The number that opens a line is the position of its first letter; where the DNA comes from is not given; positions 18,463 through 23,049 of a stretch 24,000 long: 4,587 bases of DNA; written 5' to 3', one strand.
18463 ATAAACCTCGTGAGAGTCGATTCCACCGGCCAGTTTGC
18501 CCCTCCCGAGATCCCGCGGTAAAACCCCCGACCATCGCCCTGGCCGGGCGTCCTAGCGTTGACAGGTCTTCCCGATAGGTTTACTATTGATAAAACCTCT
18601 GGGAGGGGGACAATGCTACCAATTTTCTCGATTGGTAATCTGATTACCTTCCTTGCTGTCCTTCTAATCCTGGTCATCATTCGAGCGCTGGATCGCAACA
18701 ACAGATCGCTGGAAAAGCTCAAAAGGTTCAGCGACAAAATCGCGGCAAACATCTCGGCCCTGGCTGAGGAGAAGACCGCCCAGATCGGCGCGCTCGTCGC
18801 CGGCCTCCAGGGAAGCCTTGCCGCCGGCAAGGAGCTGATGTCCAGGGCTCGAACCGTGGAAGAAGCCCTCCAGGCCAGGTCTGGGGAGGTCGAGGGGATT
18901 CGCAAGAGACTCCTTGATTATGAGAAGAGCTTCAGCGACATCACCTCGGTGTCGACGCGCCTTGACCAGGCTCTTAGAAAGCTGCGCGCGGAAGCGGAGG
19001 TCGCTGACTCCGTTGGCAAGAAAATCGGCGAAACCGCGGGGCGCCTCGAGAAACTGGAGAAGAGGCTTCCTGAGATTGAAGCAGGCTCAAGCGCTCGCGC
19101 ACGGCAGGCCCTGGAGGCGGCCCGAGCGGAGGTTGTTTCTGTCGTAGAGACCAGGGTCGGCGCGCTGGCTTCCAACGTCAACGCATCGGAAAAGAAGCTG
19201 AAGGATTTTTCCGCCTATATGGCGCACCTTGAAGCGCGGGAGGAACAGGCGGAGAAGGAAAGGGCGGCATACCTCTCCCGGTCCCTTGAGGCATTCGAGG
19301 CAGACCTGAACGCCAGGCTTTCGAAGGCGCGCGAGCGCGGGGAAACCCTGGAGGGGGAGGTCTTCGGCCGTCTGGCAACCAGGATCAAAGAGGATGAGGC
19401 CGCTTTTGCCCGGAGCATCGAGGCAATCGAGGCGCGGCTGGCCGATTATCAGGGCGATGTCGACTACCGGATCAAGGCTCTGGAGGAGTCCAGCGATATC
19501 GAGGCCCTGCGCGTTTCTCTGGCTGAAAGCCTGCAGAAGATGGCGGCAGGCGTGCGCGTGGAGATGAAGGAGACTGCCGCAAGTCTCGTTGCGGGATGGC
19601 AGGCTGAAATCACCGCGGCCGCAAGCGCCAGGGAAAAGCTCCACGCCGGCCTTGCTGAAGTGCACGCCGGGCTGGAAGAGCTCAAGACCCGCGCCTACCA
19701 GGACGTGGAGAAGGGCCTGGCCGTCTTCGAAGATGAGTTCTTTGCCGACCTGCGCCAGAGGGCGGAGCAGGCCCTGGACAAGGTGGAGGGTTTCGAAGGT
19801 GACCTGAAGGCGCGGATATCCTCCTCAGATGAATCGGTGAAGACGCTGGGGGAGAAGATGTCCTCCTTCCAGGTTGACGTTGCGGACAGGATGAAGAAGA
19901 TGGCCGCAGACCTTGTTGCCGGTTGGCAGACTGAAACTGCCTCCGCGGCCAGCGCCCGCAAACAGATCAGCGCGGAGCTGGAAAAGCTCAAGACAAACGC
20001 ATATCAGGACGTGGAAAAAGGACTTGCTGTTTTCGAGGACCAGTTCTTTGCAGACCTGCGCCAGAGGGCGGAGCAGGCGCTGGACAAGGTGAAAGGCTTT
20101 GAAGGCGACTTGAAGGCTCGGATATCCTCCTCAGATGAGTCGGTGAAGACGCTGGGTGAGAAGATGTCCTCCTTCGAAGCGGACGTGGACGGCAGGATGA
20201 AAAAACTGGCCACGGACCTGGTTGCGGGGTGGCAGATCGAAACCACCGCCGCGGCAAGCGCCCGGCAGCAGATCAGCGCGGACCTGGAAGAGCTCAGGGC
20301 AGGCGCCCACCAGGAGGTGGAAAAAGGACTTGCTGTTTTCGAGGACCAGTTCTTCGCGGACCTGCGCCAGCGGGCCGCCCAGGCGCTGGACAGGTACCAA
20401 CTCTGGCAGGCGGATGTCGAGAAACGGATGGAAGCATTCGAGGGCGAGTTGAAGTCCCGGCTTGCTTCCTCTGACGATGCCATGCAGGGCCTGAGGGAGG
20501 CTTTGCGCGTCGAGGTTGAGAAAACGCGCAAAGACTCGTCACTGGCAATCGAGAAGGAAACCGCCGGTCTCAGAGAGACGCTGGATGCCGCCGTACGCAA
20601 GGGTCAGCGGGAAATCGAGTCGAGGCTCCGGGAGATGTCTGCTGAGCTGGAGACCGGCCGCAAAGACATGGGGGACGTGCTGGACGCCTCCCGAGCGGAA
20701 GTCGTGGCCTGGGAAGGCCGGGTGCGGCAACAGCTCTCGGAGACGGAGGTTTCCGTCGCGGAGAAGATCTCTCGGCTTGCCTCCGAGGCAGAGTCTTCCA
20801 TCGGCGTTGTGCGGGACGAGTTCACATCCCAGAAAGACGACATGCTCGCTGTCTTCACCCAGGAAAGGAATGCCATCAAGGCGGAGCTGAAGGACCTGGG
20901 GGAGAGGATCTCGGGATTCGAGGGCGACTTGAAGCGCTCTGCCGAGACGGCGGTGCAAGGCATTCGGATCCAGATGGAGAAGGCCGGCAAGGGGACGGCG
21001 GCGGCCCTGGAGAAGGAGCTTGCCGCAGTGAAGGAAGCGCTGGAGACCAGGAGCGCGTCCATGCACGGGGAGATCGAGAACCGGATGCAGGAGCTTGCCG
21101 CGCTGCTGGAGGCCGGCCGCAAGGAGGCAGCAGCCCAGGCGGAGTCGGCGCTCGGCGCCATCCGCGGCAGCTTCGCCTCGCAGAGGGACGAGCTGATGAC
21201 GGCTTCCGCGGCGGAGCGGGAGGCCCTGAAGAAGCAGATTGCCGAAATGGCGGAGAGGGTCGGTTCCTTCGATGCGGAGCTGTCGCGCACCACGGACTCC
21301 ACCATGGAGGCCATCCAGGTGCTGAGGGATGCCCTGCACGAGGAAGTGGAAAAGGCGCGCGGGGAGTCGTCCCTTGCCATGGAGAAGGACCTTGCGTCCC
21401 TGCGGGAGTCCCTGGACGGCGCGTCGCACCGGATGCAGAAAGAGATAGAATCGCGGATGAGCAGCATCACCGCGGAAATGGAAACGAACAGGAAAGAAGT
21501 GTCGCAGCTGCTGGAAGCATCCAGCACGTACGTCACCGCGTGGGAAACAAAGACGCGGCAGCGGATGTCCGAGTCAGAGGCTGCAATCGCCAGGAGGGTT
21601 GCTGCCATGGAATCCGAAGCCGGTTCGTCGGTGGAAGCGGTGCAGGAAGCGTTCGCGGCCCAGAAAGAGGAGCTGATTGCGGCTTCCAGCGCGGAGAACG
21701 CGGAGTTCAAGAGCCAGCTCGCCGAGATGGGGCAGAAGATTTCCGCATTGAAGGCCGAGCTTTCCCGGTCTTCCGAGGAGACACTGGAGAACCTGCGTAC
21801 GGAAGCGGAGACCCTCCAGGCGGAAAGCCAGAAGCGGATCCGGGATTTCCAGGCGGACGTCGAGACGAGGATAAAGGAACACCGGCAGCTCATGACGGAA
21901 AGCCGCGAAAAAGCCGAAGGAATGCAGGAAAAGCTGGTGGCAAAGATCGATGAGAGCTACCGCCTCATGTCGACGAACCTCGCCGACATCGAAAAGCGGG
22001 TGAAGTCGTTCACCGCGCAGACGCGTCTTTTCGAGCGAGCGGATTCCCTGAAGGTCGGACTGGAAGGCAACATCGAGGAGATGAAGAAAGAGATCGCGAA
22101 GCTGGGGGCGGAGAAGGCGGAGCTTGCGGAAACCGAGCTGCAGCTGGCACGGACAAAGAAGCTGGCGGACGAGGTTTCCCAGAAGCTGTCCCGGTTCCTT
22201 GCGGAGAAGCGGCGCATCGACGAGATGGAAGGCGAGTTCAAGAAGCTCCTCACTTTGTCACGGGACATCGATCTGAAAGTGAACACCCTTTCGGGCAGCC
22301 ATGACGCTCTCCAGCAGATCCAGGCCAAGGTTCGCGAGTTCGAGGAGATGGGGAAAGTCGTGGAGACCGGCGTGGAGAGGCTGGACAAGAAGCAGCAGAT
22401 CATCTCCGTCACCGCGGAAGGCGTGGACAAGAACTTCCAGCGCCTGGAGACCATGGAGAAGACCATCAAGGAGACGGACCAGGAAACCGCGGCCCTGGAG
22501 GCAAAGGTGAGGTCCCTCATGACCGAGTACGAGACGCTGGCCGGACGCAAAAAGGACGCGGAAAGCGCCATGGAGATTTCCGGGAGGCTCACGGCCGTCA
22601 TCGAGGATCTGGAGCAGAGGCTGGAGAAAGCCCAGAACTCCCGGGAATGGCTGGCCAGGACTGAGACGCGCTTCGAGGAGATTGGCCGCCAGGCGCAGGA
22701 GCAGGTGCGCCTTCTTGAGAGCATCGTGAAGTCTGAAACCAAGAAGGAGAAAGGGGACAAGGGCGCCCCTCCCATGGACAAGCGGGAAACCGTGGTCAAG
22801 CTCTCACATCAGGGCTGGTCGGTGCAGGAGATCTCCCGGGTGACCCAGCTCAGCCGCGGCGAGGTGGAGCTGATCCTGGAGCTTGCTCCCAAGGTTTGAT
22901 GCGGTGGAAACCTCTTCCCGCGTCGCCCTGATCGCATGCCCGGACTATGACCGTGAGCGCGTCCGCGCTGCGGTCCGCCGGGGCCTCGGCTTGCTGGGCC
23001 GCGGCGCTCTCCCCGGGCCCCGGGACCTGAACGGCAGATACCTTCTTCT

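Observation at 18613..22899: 1428-aa membrane-tethered repeat protein with no recognisable family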

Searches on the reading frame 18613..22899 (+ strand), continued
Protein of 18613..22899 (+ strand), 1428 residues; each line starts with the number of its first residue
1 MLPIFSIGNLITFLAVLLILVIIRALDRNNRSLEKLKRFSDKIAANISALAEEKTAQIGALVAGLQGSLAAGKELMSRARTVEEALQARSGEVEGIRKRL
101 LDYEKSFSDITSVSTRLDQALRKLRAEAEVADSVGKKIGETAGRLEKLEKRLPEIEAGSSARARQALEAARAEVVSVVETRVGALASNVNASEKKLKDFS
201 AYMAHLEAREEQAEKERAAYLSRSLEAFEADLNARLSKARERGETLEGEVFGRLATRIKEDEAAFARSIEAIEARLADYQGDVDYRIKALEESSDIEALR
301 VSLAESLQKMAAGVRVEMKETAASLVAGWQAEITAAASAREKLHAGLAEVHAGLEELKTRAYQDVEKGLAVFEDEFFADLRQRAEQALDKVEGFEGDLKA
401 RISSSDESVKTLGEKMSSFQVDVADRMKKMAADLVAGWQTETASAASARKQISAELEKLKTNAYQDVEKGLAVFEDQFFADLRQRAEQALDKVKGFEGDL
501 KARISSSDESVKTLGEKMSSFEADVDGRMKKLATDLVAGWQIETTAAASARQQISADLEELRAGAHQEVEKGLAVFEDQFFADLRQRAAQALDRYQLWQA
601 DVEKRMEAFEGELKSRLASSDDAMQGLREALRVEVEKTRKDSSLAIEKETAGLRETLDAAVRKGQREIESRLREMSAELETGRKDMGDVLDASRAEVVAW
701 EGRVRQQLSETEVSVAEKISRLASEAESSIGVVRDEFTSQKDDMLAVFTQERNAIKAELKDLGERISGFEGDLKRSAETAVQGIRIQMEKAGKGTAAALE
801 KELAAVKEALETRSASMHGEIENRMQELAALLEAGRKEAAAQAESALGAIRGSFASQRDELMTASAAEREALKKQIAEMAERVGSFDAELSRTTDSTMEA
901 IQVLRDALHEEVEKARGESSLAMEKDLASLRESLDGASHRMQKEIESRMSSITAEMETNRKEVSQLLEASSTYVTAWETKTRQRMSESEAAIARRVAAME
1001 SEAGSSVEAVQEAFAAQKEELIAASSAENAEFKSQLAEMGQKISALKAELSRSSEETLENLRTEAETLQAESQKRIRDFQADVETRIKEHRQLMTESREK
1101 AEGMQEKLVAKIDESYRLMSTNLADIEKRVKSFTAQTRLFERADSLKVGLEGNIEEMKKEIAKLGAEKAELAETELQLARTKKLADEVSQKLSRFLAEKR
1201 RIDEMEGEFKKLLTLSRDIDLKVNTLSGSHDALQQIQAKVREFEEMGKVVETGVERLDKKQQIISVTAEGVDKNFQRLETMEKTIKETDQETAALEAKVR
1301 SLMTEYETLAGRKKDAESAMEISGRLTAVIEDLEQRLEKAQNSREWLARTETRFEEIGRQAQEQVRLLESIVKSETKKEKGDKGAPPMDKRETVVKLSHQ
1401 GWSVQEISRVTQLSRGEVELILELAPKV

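Call 53: find_homologous_proteins(query=window:18613-22896:+, max_evalue=1e-10)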
Query window:18613-22896:+ (1428 aa): 117 proteins with E <= 1e-10 among 8000 candidates.
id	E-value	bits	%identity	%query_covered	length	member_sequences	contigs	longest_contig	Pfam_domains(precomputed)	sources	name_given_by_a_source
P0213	0.0e+0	2536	88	100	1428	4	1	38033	PF04513.18,PF01442.24,PF19610.6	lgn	-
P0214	0.0e+0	2156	67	100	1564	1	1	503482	PF04513.18,PF28217.1,PF01442.24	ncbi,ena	-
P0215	0.0e+0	2107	68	100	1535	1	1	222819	PF04513.18,PF01442.24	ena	-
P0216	0.0e+0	1577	49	73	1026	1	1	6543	PF04513.18,PF01442.24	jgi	jgi:chromosome segregation ATPase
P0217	0.0e+0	1438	49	50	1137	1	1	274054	PF04513.18,PF01442.24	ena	-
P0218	0.0e+0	1407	41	74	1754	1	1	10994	PF04513.18,PF01442.24,PF19610.6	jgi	jgi:DNA repair exonuclease SbcCD ATPase subunit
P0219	0.0e+0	1277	61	68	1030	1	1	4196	PF02601.21,PF04513.18,PF28217.1,PF01442.24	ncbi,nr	ncbi:MAG TPA: hypothetical protein VMU36_10275, partial [Spirochaetia bacterium]|nr:hypothetical pro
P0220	0.0e+0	1161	51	47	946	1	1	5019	PF19610.6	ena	-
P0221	0.0e+0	1150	51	48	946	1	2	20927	PF04513.18,PF19610.6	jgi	jgi:chromosome segregation ATPase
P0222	0.0e+0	1143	53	46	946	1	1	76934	PF01442.24,PF19610.6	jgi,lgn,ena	-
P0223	0.0e+0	1135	50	48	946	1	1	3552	PF04513.18,PF01442.24,PF19610.6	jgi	jgi:chromosome segregation ATPase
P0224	0.0e+0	1130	52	46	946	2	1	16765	PF04513.18,PF01442.24,PF19610.6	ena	-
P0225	0.0e+0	1127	52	46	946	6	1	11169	PF19610.6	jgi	jgi:chromosome segregation ATPase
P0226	0.0e+0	1127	53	47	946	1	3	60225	PF04513.18,PF01442.24,PF19610.6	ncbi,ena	-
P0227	0.0e+0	1115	54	47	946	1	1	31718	PF01442.24,PF19610.6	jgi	jgi:chromosome segregation ATPase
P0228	0.0e+0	1114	50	48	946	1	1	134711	PF04513.18,PF01442.24,PF19610.6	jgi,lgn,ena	jgi:DNA repair exonuclease SbcCD ATPase subunit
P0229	0.0e+0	1101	51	46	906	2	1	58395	PF04513.18,PF19610.6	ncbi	ncbi:MAG: hypothetical protein ABSF77_10595 [Spirochaetia bacterium]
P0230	0.0e+0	1094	47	50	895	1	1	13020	PF04513.18,PF01442.24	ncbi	-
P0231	0.0e+0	1090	54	47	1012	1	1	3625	PF04513.18,PF01442.24,PF19610.6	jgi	jgi:chromosome segregation ATPase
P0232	0.0e+0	1084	49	51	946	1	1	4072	PF04513.18,PF19610.6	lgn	-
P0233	0.0e+0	1083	49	46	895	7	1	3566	PF01442.24,PF19610.6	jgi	-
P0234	0.0e+0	1078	53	40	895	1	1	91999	PF01442.24,PF19610.6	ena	-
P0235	0.0e+0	1072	51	46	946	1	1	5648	PF01442.24,PF19610.6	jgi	jgi:DNA repair exonuclease SbcCD ATPase subunit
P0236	0.0e+0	1065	44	58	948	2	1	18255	PF04513.18,PF10046.15,PF01442.24,PF19610.6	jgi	jgi:chromosome segregation ATPase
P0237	0.0e+0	1048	52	47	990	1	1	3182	PF04513.18,PF01442.24,PF19610.6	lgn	-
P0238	0.0e+0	1043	50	44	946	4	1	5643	PF01442.24,PF19610.6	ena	-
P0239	0.0e+0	1025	55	42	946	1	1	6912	PF01442.24,PF19610.6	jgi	jgi:chromosome segregation ATPase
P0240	0.0e+0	1024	55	40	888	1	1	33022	PF04513.18,PF01442.24,PF19610.6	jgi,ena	-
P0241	1.3e-281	956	48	48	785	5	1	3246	PF04513.18,PF01442.24,PF19610.6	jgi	jgi:chromosome segregation ATPase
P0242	2.0e-278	945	53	43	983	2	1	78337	PF04513.18,PF01442.24,PF19610.6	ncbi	-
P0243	3.2e-274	931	35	65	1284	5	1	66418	PF04513.18,PF28217.1,PF01442.24,PF07798.17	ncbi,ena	-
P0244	6.3e-274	931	46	54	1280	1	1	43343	PF04513.18,PF01442.24,PF19610.6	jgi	jgi:chromosome segregation ATPase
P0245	2.7e-270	918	40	75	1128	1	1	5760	PF01442.24,PF19610.6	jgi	jgi:chromosome segregation ATPase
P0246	4.8e-264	898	40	66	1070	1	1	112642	PF04513.18,PF01442.24,PF19610.6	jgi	jgi:chromosome segregation ATPase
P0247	2.5e-259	882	39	68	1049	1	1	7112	PF04513.18,PF01442.24,PF19610.6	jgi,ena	-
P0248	6.2e-257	874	39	68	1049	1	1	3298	PF04513.18,PF01442.24,PF19610.6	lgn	-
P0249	6.1e-248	844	42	59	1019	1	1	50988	PF19610.6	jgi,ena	-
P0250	1.5e-236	807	54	34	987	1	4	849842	PF04513.18,PF01442.24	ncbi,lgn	-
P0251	7.1e-228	778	64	25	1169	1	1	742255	PF04015.18,PF01442.24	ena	-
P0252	9.8e-189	648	38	47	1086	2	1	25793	PF04513.18,PF01442.24,PF19610.6,PF06103.17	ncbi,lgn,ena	-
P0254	3.4e-184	633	38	43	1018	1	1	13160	PF04513.18,PF19610.6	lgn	-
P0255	2.8e-181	624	43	38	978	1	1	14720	PF04513.18,PF01442.24,PF19610.6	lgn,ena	-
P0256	1.7e-180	621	33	58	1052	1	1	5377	PF04513.18,PF28217.1,PF01442.24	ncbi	-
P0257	3.7e-180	620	33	58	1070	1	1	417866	PF04513.18,PF01442.24,PF19610.6,PF04108.18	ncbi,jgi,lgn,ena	-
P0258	4.4e-180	620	41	39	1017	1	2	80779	PF04513.18,PF19610.6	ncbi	-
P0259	4.9e-180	620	33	59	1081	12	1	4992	PF04513.18,PF01442.24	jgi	jgi:chromosome segregation ATPase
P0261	3.6e-177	610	39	47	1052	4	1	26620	PF04513.18,PF01442.24,PF04108.18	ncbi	-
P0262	6.8e-177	609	33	59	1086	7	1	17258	PF01442.24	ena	-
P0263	1.7e-176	608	35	53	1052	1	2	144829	PF02601.21,PF04513.18,PF28217.1,PF01442.24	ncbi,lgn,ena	-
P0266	2.3e-170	588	43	34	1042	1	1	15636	PF01442.24,PF19610.6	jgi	jgi:chromosome segregation ATPase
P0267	1.7e-169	585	44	34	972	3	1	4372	PF04513.18,PF01442.24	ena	-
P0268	3.9e-165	570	40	39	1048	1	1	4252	PF04513.18,PF01442.24,PF19610.6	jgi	jgi:chromosome segregation ATPase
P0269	2.0e-158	548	43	35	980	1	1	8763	PF10975.15,PF19610.6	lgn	-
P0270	2.3e-156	541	34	47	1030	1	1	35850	PF19610.6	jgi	jgi:chromosome segregation ATPase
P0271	9.4e-155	536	35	47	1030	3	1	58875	PF04513.18,PF01442.24,PF19610.6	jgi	jgi:DNA repair exonuclease SbcCD ATPase subunit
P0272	1.5e-154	535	38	41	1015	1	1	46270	PF04513.18,PF01442.24,PF19610.6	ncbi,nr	ncbi:MAG: hypothetical protein JW820_07805 [Spirochaetales bacterium]|nr:hypothetical protein [Spiro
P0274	4.7e-154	534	35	39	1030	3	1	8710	PF19610.6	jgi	jgi:DNA repair exonuclease SbcCD ATPase subunit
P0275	1.5e-153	532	39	35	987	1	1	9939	PF10975.15,PF19610.6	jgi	-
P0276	8.2e-153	529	35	50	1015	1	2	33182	PF01442.24,PF19610.6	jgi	-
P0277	1.1e-144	502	28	71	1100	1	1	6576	PF01442.24,PF04108.18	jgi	-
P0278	1.6e-144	502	30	54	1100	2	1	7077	PF01442.24,PF19610.6,PF04108.18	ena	-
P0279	2.2e-143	498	29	71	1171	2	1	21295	PF04513.18,PF28217.1,PF01442.24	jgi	-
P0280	2.1e-141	492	30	54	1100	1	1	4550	PF01442.24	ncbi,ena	-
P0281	6.7e-138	480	36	43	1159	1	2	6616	PF04513.18,PF28217.1,PF01442.24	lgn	-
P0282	8.6e-131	456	46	24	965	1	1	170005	PF04513.18,PF01442.24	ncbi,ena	-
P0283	3.2e-128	448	35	38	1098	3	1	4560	PF01442.24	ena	-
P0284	1.4e-127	446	32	47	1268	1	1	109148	PF02601.21,PF04513.18,PF28217.1,PF28544.1,PF01442.24,PF06103.17,PF04108.18,PF07889.18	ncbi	ncbi:MAG: hypothetical protein WD492_12195 [Alkalispirochaeta sp.]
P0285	7.5e-127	443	28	73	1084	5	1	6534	PF04513.18,PF01442.24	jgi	-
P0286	1.1e-126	443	32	47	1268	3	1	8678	PF27241.1,PF02601.21,PF04513.18,PF28217.1,PF01442.24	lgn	-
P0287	4.9e-126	441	37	34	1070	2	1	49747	PF04513.18,PF28217.1,PF01442.24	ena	-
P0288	6.5e-126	440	26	83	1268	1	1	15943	PF02601.21,PF04513.18,PF28217.1,PF07464.17,PF01442.24,PF04108.18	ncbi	-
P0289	2.7e-125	438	35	37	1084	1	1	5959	PF04513.18,PF01442.24,PF19610.6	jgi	jgi:chromosome segregation ATPase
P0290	1.3e-124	436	27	73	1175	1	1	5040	PF04513.18,PF01442.24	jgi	-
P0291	2.0e-124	435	31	51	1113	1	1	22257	PF04513.18,PF01442.24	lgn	-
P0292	3.2e-123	431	30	58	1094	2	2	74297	PF04513.18,PF01442.24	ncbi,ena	-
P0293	4.5e-123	431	29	64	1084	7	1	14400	PF04513.18,PF01442.24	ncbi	ncbi:MAG: SpiroCoCo family coiled-coil protein [Spirochaetota bacterium]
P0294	9.0e-123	430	30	47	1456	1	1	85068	PF04513.18,PF28217.1,PF01442.24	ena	-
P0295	2.1e-122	429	31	51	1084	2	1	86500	PF04513.18,PF01442.24,PF19610.6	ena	-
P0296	3.2e-122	428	32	47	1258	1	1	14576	PF04513.18,PF01442.24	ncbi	ncbi:MAG: SpiroCoCo family coiled-coil protein, partial [Alkalispirochaeta sp.]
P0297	4.3e-119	418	31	44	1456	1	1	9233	PF04513.18,PF28217.1,PF01442.24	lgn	-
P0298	1.6e-118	416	35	43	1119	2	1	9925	PF01442.24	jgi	-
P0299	2.8e-117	412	27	45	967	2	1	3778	PF04513.18,PF28217.1,PF01442.24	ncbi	ncbi:MAG: SpiroCoCo family coiled-coil protein, partial [bacterium]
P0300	7.5e-117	410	28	73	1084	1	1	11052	PF01442.24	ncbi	-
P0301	7.6e-117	410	28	69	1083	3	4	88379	PF04513.18,PF01442.24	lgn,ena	-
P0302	1.0e-116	410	31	38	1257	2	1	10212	PF04513.18,PF01442.24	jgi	-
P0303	1.6e-114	403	30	54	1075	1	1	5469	PF04513.18,PF01442.24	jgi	jgi:chromosome segregation ATPase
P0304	4.8e-114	401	30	58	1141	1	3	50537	PF10975.15,PF28217.1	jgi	jgi:DNA repair exonuclease SbcCD ATPase subunit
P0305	3.5e-111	392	37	39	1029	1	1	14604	PF01442.24,PF19610.6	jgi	jgi:DNA repair exonuclease SbcCD ATPase subunit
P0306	1.9e-109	386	36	39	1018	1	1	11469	PF01442.24,PF19610.6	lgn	-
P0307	2.2e-108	382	40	26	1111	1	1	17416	-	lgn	-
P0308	9.6e-107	377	31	44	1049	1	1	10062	PF01442.24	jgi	jgi:DNA repair exonuclease SbcCD ATPase subunit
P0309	1.9e-106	376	35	44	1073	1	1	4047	PF04513.18,PF01442.24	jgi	jgi:chromosome segregation ATPase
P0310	7.5e-105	371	32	40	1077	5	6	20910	PF04513.18,PF01442.24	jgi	jgi:DNA repair exonuclease SbcCD ATPase subunit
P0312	2.7e-103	365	35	37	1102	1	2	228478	PF01442.24,PF07889.18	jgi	jgi:chromosome segregation ATPase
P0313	8.3e-103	364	38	29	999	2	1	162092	PF04513.18,PF01442.24,PF05531.18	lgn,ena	-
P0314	1.4e-102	363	32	47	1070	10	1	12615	PF04513.18,PF01442.24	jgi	-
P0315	2.5e-102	362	38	28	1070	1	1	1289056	PF04513.18,PF18595.7,PF01442.24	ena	-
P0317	3.9e-100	355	33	42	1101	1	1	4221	PF01442.24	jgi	-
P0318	6.3e-100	354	38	29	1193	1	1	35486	PF01442.24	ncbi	-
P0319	1.9e-98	349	28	50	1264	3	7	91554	PF01442.24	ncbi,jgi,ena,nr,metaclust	ncbi:MAG: hypothetical protein A2087_12300 [Spirochaetes bacterium GWD1_61_31]|nr:MAG: hypothetical 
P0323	5.6e-90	321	35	29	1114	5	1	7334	PF04513.18,PF01442.24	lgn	-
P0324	4.3e-88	315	40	27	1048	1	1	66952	PF01442.24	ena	-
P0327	2.2e-76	276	32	35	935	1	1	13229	PF19610.6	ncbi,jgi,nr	ncbi:MAG: hypothetical protein LBQ44_06220 [Treponema sp.]|jgi:chromosome segregation ATPase|nr:hypo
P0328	6.5e-74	268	37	26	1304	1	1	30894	PF19610.6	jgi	jgi:DNA repair exonuclease SbcCD ATPase subunit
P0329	5.8e-72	262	34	25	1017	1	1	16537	PF04513.18,PF19610.6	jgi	jgi:chromosome segregation ATPase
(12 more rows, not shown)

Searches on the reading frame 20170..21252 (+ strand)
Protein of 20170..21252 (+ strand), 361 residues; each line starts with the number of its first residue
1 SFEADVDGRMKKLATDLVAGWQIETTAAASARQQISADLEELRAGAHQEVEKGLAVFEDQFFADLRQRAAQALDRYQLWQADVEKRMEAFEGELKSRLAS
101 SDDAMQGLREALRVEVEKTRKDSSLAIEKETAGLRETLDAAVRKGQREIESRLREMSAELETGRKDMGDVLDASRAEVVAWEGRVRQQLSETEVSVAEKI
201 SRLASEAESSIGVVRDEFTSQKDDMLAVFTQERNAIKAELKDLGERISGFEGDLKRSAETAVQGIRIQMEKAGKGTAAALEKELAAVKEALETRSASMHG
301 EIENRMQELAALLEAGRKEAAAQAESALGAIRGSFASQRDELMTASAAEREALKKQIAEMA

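Call 64: predict_structure(alignment_id=A4)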
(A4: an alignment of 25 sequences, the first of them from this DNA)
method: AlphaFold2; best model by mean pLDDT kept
length: 361 residues; sequences in the alignment: 25
mean_pLDDT: 79.6   pTM: 0.24
mean pLDDT of the five models: 79.6, 77.6, 76.2, 74.8, 70.7
residues with pLDDT >= 90: 42; 70-90: 266; 50-70: 32; < 50: 21
segments of 3 or more residues with pLDDT < 50: 162-175, 272-276
pLDDT, mean of each block of 10 residues (from residue 1): 79 85 85 86 83 85 89 92 93 92 90 90 88 85 81 66 45 49 70 79 83 86 86 85 84 79 63 51 74 82 84 84 82 80 79 76 50
secondary structure, 60 per line:
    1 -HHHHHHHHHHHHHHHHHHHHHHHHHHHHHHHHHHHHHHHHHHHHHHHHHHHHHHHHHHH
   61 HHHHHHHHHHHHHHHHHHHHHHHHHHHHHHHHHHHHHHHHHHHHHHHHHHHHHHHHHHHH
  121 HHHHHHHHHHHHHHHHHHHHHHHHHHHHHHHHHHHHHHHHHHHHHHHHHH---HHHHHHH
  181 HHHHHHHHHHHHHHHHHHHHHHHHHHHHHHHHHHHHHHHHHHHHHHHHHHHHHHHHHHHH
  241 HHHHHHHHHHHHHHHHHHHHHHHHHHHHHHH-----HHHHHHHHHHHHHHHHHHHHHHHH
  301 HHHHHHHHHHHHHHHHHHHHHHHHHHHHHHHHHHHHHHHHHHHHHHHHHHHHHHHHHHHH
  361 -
elements in order: H2-170 H174-271 H277-360

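Call 68: fold_search(model_id=the predicted structure, library=pdb)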
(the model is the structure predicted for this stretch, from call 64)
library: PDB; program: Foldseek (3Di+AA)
matches with E <= 10: 0; with E <= 0.001: 0
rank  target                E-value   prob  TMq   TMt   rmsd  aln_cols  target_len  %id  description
